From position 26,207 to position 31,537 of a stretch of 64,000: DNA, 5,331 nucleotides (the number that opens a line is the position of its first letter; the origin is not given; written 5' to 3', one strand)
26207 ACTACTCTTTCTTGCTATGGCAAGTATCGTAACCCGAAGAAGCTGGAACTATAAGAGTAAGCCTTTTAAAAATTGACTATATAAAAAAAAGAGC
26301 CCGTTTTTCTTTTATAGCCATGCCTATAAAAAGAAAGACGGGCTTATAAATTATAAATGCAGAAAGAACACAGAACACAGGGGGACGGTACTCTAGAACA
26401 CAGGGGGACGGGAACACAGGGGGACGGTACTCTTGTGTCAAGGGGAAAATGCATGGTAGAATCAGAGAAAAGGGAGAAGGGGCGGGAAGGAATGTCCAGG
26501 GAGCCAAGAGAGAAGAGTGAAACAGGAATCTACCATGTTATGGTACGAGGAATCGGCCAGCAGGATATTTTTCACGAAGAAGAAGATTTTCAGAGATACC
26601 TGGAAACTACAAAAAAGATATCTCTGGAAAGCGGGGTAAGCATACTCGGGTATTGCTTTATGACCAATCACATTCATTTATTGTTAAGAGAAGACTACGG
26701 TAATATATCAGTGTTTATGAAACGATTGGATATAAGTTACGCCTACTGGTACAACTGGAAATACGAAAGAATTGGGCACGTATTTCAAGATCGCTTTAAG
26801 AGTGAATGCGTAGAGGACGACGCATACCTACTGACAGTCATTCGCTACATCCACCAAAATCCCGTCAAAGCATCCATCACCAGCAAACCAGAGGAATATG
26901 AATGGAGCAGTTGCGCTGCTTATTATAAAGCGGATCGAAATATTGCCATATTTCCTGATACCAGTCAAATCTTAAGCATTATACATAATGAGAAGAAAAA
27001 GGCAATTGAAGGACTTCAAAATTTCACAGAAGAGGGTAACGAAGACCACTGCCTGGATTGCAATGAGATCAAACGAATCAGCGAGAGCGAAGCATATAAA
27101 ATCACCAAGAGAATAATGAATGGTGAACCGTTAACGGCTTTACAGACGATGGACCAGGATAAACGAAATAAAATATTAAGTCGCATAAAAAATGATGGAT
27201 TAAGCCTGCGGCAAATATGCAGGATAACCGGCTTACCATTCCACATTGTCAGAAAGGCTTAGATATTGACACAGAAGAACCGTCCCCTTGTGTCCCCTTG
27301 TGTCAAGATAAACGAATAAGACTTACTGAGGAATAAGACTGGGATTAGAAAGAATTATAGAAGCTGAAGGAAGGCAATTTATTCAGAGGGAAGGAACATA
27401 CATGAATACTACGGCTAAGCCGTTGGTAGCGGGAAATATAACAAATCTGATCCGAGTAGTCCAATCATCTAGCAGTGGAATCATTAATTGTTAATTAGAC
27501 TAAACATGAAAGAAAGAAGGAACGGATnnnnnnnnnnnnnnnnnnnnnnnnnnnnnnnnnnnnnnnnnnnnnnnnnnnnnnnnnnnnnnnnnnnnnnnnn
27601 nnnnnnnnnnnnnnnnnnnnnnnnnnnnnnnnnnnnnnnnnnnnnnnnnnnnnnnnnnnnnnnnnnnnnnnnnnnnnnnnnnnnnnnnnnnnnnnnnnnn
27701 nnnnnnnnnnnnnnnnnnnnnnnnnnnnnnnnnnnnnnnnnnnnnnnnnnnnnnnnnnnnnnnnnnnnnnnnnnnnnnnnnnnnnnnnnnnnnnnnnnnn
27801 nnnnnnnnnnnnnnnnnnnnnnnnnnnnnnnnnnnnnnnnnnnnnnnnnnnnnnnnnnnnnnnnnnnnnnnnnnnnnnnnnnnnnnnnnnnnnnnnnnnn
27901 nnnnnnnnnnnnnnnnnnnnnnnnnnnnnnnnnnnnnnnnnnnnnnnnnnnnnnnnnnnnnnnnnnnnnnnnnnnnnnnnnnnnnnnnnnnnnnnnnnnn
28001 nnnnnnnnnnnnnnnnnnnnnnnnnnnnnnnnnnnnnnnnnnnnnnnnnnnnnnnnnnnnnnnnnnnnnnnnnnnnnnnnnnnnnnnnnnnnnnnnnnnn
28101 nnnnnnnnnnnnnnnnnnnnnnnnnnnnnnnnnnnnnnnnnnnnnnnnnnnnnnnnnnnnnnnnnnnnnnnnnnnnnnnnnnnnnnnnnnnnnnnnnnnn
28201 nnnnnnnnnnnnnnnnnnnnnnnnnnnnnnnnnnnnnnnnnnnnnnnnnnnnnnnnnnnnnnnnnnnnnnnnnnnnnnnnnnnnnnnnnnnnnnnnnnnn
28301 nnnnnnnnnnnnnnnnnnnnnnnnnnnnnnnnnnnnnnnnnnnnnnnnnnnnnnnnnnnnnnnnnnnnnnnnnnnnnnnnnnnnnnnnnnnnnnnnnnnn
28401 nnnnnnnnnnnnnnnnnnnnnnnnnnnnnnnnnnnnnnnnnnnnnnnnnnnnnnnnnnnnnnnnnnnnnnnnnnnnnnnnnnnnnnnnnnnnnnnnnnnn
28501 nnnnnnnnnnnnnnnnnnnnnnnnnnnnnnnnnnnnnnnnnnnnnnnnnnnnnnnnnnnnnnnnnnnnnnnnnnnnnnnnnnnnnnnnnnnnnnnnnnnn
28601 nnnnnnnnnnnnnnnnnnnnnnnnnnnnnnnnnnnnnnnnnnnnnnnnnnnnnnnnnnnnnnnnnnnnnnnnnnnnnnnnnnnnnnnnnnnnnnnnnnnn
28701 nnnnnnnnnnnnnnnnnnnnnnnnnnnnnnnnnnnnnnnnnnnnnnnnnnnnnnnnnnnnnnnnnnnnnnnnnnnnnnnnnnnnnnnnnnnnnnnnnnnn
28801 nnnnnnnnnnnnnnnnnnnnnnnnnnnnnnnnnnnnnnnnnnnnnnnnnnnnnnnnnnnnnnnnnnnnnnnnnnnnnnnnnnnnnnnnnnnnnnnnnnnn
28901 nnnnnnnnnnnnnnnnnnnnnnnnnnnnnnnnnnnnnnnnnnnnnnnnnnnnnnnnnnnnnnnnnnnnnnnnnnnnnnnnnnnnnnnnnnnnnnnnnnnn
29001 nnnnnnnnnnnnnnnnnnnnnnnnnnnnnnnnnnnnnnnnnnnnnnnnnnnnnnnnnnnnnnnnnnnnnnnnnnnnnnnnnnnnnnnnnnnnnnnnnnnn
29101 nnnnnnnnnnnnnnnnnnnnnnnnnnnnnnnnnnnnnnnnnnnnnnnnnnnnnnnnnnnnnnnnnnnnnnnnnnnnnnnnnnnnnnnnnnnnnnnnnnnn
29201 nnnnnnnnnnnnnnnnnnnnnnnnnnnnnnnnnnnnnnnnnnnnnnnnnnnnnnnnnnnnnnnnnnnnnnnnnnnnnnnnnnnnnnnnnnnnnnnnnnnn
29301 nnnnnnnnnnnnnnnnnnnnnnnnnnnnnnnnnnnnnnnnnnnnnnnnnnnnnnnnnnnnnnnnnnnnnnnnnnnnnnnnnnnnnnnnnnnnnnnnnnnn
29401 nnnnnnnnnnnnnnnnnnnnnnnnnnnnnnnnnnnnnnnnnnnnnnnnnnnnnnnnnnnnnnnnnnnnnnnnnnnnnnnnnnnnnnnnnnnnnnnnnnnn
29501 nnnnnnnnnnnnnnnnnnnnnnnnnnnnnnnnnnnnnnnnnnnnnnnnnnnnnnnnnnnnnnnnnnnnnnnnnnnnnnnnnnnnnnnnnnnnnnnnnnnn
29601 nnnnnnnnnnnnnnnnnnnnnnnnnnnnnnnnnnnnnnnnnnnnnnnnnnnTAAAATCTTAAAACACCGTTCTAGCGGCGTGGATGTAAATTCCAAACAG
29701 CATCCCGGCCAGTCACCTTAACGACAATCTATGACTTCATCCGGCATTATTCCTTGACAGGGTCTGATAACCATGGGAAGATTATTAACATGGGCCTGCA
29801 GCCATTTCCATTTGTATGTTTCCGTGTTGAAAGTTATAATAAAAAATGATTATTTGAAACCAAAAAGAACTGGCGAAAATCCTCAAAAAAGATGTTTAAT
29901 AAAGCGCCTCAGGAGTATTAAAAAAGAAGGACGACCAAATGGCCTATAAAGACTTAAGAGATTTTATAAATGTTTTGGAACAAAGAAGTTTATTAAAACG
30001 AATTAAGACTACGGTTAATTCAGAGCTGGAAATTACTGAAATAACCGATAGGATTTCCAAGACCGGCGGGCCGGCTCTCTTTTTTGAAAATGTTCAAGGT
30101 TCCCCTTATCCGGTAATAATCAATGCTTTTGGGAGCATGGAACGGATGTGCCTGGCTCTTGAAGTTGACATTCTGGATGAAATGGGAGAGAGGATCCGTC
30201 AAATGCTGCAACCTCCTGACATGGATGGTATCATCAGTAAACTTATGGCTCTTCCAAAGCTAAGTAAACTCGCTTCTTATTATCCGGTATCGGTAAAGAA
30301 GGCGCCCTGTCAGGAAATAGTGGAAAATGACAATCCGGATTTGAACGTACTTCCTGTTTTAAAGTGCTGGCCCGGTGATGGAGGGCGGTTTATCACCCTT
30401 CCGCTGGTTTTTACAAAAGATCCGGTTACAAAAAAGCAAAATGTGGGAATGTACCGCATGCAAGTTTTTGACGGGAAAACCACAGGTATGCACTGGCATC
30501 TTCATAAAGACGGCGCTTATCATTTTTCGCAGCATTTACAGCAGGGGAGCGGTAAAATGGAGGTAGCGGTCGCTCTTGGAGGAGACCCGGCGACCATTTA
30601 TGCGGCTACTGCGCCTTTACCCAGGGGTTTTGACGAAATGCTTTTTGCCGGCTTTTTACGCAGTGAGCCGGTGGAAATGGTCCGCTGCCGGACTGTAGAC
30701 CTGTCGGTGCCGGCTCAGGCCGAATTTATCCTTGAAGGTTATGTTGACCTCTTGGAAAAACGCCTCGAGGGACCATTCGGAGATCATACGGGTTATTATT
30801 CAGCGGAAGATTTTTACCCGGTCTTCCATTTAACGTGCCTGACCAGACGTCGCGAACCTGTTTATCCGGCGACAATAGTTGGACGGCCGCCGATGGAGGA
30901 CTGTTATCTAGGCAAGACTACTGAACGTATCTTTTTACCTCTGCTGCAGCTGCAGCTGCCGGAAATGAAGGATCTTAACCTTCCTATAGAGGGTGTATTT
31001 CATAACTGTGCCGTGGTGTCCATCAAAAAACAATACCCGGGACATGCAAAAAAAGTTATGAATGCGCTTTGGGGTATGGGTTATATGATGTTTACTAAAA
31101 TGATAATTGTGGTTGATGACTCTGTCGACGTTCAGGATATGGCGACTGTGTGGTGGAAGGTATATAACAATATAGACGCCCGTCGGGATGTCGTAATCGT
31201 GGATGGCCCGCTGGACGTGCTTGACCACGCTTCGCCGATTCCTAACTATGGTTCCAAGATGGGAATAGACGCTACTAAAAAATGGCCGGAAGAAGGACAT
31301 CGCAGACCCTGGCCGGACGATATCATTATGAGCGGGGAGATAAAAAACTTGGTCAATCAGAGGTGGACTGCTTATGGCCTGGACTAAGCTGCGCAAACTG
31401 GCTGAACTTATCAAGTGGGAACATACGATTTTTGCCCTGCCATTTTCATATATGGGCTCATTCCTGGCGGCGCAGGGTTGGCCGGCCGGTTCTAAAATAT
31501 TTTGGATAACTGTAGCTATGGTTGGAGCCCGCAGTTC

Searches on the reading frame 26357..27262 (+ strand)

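Call 81: search_protein_families(library=pfam, proteins=[window:26357-27262:+], max_evalue=0.00001)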
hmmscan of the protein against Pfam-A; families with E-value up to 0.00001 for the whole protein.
window:26357-27262:+ (301 aa): 1 family
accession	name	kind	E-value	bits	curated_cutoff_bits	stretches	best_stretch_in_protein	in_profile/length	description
PF01797.21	Y1_Tnp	-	1.6e-13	51.3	23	1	58-168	6-121/121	Transposase IS200 like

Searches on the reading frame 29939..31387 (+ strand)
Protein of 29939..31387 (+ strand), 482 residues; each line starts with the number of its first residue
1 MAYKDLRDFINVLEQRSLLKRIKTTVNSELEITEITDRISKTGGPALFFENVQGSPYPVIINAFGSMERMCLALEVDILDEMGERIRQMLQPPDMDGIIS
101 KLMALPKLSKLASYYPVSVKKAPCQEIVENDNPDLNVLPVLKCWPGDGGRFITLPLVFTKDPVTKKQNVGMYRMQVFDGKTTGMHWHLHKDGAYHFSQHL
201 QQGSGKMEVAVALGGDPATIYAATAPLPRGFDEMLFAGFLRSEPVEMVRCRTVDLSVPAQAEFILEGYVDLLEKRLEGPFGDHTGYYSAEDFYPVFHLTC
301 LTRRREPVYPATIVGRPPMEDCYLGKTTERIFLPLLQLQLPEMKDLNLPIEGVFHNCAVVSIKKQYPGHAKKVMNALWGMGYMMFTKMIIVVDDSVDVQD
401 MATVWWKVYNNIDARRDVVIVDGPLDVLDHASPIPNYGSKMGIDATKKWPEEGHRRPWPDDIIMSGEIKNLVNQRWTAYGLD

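Call 81: search_protein_families(library=pfam, proteins=[window:29939-31387:+], max_evalue=0.00001)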
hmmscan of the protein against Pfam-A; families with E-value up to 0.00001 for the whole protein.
window:29939-31387:+ (482 aa): 3 families
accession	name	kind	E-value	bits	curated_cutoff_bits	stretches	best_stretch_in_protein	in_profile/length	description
PF01977.22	UbiD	-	1.2e-85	286.3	23.3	1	118-317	4-206/206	3-octaprenyl-4-hydroxybenzoate carboxy-lyase Rift-related domain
PF20696.2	UbiD_C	-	2.6e-48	163.7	24.2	1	322-445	1-127/127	3-octaprenyl-4-hydroxybenzoate carboxy-lyase C-terminal domain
PF20695.2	UbiD_N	-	3.7e-24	85.1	24.3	1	10-85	1-77/78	3-octaprenyl-4-hydroxybenzoate carboxy-lyase N-terminal domain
